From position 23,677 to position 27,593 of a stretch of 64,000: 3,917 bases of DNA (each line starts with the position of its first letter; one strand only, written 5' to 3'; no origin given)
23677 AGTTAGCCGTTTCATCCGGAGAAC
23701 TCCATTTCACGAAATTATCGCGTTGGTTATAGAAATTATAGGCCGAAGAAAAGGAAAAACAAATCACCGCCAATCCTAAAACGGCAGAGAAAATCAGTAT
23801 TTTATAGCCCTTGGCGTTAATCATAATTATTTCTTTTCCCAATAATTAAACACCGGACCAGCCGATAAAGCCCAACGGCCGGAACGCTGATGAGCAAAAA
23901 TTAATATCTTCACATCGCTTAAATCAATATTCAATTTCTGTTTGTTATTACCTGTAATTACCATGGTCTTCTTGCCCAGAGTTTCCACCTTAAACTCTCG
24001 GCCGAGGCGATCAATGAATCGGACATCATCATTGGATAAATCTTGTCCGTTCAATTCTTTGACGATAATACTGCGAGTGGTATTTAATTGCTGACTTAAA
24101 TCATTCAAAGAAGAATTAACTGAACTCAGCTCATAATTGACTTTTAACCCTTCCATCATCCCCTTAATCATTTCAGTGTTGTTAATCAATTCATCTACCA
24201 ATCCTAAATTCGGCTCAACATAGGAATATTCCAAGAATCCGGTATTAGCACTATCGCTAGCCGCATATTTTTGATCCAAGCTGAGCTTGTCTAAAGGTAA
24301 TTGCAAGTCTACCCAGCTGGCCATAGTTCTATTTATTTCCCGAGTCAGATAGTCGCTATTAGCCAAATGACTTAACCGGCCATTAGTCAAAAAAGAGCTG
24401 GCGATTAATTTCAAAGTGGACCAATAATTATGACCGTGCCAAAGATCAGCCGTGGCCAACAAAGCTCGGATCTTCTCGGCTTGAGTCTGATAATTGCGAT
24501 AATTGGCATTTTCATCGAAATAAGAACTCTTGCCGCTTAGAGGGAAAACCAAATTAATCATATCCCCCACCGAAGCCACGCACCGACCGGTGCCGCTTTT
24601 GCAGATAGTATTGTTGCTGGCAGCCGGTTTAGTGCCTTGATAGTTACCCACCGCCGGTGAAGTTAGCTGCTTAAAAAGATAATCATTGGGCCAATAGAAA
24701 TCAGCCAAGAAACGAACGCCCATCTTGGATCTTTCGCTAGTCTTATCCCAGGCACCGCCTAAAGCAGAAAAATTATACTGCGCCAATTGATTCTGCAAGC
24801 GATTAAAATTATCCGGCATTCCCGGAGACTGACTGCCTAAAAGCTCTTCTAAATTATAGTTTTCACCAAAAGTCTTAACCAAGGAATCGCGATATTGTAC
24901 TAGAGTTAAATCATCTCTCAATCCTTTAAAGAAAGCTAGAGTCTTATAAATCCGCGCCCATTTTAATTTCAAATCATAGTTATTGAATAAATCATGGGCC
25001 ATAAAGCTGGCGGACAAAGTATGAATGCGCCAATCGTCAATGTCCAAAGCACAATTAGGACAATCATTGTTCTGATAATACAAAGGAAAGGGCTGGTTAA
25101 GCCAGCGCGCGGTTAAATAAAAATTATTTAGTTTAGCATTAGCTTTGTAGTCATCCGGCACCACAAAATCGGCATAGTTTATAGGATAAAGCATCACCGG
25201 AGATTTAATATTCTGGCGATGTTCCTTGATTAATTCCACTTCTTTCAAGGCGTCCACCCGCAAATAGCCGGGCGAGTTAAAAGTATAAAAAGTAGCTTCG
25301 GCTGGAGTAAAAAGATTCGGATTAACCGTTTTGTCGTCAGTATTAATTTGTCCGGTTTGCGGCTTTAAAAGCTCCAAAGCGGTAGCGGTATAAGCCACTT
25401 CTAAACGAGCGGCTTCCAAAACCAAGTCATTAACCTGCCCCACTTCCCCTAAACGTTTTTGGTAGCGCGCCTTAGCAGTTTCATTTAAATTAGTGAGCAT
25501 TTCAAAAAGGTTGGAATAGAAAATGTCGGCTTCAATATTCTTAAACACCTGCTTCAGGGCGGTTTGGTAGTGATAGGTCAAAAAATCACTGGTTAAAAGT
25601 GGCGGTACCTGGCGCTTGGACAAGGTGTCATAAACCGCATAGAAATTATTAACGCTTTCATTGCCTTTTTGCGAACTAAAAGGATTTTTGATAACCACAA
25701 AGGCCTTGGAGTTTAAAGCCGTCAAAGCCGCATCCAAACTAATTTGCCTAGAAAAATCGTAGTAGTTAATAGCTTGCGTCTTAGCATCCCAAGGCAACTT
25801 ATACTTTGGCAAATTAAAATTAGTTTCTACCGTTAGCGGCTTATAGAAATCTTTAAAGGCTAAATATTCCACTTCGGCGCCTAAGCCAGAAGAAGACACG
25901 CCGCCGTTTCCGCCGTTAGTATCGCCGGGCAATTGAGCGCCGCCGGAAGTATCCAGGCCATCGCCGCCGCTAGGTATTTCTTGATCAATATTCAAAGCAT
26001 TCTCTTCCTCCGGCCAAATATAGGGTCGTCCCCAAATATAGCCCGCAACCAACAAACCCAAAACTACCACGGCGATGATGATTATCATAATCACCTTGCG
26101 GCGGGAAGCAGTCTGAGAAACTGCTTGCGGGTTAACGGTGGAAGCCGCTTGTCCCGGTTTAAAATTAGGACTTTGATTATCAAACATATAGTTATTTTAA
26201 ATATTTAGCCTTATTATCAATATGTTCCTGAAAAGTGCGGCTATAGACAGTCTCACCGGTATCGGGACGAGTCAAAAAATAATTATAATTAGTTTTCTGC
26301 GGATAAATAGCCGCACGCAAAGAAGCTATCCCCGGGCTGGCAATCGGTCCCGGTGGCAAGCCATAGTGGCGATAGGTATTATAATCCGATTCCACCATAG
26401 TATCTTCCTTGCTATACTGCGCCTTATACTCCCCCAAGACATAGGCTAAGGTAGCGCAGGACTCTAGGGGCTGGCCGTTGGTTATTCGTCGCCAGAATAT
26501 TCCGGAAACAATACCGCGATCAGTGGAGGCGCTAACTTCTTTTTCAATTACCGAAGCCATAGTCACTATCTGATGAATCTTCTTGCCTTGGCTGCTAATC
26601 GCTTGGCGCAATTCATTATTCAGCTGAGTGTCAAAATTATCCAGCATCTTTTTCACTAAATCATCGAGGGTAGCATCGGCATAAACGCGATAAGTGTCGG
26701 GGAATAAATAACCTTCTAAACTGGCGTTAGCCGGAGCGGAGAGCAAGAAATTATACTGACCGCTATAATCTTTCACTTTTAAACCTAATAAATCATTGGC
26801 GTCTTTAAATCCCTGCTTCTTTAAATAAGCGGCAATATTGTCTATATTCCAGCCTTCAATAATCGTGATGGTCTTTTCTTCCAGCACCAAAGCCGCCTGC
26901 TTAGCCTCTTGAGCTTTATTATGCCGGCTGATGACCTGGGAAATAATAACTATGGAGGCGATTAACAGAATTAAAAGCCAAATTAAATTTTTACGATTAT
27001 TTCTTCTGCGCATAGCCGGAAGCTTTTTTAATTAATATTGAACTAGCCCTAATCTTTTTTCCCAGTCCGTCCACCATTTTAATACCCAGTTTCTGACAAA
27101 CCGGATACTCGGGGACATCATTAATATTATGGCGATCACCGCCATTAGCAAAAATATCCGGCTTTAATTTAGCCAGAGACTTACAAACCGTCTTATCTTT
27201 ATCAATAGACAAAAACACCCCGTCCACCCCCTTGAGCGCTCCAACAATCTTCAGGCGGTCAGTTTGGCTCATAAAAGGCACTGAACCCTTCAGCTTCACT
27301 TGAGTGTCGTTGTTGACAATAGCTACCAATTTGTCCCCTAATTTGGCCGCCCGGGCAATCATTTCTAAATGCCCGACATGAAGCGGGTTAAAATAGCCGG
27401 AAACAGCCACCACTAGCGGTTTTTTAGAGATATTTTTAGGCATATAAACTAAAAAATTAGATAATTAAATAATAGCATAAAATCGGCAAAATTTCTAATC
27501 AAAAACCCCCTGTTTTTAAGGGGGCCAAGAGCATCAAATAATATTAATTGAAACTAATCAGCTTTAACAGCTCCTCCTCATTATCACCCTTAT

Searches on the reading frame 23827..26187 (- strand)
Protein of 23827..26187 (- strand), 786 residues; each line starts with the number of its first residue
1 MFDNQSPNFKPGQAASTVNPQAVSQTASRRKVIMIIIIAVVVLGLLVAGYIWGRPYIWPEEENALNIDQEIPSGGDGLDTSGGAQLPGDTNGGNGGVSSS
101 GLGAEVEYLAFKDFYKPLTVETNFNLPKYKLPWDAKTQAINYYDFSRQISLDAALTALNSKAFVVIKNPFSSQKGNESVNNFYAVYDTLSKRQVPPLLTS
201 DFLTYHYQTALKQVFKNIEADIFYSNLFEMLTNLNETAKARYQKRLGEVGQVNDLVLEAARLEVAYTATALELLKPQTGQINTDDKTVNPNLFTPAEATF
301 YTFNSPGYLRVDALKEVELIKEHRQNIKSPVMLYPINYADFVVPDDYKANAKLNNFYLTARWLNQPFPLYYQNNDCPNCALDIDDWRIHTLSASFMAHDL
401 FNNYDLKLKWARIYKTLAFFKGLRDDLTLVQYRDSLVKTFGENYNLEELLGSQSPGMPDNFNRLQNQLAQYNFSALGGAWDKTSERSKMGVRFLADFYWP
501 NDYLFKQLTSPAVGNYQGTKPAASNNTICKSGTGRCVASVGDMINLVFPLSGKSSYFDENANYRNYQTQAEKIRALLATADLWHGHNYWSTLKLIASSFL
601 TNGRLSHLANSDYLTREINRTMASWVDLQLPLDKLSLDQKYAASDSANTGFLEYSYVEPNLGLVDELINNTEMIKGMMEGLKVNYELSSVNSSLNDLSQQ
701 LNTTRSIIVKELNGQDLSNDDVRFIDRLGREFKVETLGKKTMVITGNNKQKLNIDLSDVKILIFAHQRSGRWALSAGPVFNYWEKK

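Call 7: search_protein_families(library=pfam, proteins=[window:23827-26187:-], max_evalue=0.01)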
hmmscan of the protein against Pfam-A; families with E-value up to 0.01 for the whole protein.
window:23827-26187:- (786 aa): 1 family
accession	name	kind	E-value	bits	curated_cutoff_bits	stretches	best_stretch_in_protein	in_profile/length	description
PF11369.13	DUF3160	-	5.1e-51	174.4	25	1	153-784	3-602/632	Protein of unknown function (DUF3160)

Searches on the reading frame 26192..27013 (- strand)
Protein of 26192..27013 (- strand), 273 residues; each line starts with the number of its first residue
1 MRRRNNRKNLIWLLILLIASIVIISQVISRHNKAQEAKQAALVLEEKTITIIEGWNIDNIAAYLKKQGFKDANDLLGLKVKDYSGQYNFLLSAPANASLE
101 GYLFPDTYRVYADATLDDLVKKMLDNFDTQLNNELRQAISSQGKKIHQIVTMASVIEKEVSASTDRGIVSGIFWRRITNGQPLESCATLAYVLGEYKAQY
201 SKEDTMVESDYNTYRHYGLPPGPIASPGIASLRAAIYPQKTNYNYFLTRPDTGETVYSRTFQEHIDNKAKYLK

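Call 7: search_protein_families(library=pfam, proteins=[window:26192-27013:-], max_evalue=0.01)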
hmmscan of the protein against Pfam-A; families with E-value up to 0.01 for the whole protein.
window:26192-27013:- (273 aa): 1 family
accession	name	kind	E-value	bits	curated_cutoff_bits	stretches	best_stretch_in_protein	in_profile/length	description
PF02618.21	YceG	-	1.3e-64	218.7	32.4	1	44-270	61-275/275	YceG-like family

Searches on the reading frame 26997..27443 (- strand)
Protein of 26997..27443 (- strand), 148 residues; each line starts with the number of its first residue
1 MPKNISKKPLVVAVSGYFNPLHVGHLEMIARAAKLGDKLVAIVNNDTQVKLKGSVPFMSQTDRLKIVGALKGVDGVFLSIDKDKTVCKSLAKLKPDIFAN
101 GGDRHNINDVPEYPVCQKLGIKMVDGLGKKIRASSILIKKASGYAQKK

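Call 7: search_protein_families(library=pfam, proteins=[window:26997-27443:-], max_evalue=0.01)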
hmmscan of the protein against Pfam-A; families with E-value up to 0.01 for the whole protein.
window:26997-27443:- (148 aa): 1 family
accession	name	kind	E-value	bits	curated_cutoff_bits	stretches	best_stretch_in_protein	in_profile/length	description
PF01467.32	CTP_transf_like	-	2.1e-14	54.3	21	1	15-104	3-90/133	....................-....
